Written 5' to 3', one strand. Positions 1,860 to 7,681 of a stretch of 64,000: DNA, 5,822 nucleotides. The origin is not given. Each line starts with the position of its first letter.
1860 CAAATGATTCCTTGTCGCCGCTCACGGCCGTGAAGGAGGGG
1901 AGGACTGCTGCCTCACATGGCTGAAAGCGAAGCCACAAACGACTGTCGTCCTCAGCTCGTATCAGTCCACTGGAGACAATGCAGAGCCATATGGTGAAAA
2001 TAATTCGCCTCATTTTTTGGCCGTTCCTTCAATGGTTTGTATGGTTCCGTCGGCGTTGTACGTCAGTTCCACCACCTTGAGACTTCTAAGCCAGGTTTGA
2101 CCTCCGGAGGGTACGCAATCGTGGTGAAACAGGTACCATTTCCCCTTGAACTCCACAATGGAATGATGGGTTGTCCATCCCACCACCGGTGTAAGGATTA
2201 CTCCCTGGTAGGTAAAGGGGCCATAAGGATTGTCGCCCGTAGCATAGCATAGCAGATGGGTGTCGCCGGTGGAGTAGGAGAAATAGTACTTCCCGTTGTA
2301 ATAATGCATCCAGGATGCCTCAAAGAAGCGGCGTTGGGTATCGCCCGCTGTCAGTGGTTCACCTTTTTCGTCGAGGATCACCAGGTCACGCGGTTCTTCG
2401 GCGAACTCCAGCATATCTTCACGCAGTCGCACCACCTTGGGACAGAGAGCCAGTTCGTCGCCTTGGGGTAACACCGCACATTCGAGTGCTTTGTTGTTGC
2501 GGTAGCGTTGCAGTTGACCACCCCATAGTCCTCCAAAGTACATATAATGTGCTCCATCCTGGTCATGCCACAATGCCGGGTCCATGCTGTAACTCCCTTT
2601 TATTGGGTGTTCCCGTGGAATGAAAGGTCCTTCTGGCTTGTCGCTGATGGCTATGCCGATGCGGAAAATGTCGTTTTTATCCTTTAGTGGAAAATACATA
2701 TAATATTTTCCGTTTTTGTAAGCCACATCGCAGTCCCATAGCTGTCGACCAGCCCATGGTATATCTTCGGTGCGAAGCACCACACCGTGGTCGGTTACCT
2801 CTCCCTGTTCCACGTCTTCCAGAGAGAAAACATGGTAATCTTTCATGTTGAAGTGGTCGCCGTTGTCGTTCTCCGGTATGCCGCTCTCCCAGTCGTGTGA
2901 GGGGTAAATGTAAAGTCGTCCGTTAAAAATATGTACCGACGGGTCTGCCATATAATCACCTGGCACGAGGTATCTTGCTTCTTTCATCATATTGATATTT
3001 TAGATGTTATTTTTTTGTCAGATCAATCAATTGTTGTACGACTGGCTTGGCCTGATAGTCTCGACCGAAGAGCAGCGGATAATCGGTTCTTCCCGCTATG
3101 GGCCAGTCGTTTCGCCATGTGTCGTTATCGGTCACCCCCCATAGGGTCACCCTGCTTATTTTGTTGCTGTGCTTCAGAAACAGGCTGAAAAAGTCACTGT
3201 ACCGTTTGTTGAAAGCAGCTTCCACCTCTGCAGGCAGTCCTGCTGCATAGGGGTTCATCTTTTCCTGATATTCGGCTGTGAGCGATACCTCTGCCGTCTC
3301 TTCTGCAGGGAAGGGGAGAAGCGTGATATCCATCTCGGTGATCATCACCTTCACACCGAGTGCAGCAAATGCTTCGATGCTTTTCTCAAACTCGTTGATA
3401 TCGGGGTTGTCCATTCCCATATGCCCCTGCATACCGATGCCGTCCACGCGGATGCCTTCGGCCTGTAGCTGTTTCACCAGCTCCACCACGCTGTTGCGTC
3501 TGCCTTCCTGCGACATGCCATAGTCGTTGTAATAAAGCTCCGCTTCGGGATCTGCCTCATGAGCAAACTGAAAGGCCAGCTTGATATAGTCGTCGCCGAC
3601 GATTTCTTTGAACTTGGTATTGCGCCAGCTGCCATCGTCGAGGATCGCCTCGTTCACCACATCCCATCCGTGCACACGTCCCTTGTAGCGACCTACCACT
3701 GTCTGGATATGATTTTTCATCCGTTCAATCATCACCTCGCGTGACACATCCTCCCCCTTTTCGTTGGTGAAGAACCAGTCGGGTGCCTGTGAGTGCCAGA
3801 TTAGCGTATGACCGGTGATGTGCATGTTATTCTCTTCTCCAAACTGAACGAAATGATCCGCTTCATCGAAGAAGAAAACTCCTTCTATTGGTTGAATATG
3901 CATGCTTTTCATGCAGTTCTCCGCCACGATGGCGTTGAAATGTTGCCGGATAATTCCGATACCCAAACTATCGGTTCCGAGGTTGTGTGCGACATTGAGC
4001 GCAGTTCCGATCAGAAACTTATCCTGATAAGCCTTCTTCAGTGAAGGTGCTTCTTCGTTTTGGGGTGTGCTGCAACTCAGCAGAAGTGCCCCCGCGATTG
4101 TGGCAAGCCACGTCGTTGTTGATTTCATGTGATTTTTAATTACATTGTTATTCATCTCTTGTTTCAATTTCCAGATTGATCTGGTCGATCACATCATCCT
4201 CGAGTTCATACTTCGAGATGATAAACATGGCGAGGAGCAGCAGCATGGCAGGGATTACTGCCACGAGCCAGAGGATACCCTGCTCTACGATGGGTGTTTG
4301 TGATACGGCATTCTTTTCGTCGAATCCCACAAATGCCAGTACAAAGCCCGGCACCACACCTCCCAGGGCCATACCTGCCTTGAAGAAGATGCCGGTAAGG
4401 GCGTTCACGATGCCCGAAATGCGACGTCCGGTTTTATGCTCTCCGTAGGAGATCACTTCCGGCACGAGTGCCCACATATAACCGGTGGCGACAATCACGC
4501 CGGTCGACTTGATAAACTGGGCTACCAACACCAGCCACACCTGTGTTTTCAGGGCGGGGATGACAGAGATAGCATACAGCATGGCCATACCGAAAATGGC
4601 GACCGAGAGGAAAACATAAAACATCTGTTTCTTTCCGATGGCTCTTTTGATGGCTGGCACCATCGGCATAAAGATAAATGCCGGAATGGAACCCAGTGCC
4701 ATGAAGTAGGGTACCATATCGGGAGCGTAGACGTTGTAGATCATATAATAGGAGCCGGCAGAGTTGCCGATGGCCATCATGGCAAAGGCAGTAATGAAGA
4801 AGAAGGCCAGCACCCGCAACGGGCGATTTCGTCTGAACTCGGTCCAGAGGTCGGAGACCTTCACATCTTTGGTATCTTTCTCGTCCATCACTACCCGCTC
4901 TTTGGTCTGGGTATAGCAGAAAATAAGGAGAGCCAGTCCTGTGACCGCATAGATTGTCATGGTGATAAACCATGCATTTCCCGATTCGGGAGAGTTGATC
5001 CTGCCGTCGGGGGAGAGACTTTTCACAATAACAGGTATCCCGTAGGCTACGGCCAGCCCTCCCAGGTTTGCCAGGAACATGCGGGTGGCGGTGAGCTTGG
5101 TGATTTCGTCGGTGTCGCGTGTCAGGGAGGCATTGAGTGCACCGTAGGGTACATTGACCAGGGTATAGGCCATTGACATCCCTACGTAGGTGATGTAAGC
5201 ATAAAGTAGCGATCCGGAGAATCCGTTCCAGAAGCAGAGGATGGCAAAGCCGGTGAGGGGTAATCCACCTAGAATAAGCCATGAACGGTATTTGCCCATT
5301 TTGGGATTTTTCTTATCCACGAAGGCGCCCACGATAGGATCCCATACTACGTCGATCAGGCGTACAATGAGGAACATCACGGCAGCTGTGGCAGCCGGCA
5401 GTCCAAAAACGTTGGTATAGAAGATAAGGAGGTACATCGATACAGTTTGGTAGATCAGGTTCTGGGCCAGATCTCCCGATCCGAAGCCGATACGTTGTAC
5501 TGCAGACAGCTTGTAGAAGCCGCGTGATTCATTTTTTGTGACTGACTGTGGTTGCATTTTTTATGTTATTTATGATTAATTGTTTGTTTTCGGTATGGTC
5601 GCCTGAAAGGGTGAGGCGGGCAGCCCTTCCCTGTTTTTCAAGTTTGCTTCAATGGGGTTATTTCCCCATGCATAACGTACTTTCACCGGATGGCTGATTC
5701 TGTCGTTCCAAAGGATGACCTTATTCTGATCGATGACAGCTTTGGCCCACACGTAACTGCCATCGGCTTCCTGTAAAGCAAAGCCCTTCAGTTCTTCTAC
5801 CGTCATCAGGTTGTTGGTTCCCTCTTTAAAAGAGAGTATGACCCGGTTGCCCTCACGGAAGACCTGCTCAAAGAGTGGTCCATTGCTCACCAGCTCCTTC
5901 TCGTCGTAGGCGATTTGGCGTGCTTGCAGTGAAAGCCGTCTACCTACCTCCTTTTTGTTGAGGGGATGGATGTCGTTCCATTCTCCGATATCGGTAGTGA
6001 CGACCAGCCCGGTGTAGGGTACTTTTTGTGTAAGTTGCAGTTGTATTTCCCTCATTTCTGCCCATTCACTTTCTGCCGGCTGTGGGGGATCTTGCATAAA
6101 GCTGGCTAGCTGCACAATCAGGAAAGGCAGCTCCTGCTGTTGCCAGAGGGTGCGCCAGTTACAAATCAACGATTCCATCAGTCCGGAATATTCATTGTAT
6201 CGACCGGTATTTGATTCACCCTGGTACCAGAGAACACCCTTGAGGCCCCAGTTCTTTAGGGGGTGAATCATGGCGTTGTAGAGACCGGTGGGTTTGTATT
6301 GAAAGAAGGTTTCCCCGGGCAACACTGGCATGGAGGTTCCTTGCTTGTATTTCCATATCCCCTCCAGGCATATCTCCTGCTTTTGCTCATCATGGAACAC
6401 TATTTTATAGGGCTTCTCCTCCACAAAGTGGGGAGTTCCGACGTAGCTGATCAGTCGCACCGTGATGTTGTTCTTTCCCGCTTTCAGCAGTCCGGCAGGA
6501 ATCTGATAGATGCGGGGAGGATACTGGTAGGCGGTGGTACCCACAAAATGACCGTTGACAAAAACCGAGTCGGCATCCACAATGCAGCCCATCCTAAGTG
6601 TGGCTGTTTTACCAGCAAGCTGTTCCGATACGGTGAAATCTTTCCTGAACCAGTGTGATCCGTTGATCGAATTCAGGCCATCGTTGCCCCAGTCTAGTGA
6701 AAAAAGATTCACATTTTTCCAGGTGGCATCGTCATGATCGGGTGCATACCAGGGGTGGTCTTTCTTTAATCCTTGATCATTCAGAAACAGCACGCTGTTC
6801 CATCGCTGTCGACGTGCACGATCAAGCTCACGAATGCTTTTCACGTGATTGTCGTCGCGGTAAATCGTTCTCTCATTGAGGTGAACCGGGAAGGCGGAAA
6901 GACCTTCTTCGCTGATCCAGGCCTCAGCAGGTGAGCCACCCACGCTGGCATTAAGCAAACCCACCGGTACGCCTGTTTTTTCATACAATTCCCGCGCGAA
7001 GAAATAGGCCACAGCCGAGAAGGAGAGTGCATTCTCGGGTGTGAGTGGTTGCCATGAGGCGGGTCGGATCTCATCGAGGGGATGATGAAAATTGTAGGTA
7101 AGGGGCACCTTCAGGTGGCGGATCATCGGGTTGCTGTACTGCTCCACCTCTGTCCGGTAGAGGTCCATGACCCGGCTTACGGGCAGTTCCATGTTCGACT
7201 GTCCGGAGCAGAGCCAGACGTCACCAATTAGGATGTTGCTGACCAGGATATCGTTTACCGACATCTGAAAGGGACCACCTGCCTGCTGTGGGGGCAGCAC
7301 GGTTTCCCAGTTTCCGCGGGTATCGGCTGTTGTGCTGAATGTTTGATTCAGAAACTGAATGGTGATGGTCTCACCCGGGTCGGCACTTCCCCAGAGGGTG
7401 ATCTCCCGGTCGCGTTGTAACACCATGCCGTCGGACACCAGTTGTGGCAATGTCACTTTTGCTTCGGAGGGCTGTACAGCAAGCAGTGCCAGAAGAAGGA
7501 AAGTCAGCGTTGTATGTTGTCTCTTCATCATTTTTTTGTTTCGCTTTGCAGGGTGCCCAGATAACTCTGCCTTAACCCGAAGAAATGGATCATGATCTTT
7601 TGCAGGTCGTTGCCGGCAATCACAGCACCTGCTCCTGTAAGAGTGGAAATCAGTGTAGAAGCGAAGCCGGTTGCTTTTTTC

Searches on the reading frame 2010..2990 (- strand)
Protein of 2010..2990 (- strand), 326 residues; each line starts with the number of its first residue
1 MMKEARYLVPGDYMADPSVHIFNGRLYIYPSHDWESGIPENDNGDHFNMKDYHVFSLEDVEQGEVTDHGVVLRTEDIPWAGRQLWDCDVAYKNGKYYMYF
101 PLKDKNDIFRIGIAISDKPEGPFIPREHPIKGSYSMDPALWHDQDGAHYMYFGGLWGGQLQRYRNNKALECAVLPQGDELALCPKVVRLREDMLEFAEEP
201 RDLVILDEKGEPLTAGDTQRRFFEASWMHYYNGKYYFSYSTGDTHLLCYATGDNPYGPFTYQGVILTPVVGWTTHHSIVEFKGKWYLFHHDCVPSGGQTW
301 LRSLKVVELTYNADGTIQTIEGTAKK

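Call 11: search_protein_families(library=pfam, proteins=[window:2010-2990:-], max_evalue=0.0001)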
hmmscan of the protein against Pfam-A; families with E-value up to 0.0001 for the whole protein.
window:2010-2990:- (326 aa): 1 family
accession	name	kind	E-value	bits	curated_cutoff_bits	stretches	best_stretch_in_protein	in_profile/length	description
PF04616.20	Glyco_hydro_43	-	1.1e-25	91.1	32.2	1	15-317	11-288/288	Glycosyl hydrolases family 43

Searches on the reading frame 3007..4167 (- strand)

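Call 11: search_protein_families(library=pfam, proteins=[window:3007-4167:-], max_evalue=0.0001)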
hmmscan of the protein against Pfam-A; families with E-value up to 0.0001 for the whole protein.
window:3007-4167:- (386 aa): 1 family
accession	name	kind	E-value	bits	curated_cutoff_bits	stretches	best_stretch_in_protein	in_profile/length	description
PF00331.26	Glyco_hydro_10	-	3.5e-100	335.7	22.1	1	42-381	1-309/311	Glycosyl hydrolase family 10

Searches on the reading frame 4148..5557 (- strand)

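Call 11: search_protein_families(library=pfam, proteins=[window:4148-5557:-], max_evalue=0.0001)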
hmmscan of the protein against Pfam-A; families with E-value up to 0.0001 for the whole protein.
window:4148-5557:- (469 aa): 2 families
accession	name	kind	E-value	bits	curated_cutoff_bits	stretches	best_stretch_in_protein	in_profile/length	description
PF13347.12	MFS_2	-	6e-109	364.9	27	1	24-453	1-426/427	MFS/sugar transport protein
PF07690.21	MFS_1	-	7.8e-17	61.6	33.4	2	150-399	117-346/347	Major Facilitator Superfamily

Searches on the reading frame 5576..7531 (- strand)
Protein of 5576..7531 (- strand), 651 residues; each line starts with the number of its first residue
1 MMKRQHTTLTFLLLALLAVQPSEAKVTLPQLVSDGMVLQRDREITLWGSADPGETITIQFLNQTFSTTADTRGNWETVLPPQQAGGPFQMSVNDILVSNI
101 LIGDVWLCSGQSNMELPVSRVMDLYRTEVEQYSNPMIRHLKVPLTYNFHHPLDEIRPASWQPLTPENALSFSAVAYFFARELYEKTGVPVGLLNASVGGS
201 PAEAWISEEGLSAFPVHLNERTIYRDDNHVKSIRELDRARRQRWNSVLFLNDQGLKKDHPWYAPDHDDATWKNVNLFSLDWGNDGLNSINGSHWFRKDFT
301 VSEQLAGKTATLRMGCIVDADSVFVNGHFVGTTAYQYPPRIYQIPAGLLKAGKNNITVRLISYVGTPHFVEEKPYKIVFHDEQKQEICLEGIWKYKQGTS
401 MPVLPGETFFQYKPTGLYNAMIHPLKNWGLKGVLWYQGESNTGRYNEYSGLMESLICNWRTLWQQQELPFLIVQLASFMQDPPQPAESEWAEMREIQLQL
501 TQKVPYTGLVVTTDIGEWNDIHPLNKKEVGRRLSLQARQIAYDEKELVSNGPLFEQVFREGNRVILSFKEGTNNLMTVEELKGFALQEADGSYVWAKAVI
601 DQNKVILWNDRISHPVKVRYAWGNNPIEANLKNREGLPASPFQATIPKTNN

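Call 11: search_protein_families(library=pfam, proteins=[window:5576-7531:-], max_evalue=0.0001)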
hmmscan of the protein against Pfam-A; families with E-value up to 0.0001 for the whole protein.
window:5576-7531:- (651 aa): 3 families
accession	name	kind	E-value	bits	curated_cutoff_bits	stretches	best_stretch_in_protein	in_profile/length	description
PF03629.24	SASA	-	2.5e-23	83.3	24.8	2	413-522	99-207/226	Carbohydrate esterase, sialic acid-specific acetylesterase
PF02837.24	Glyco_hydro_2_N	-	8.5e-10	39.3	28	1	268-373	43-145/169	Glycosyl hydrolases family 2, sugar binding domain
PF21467.3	BetaGal_gal-bd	-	6.3e-05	23.5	27.3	0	294-354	3-62/62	Beta-galactosidase, galactose-binding domain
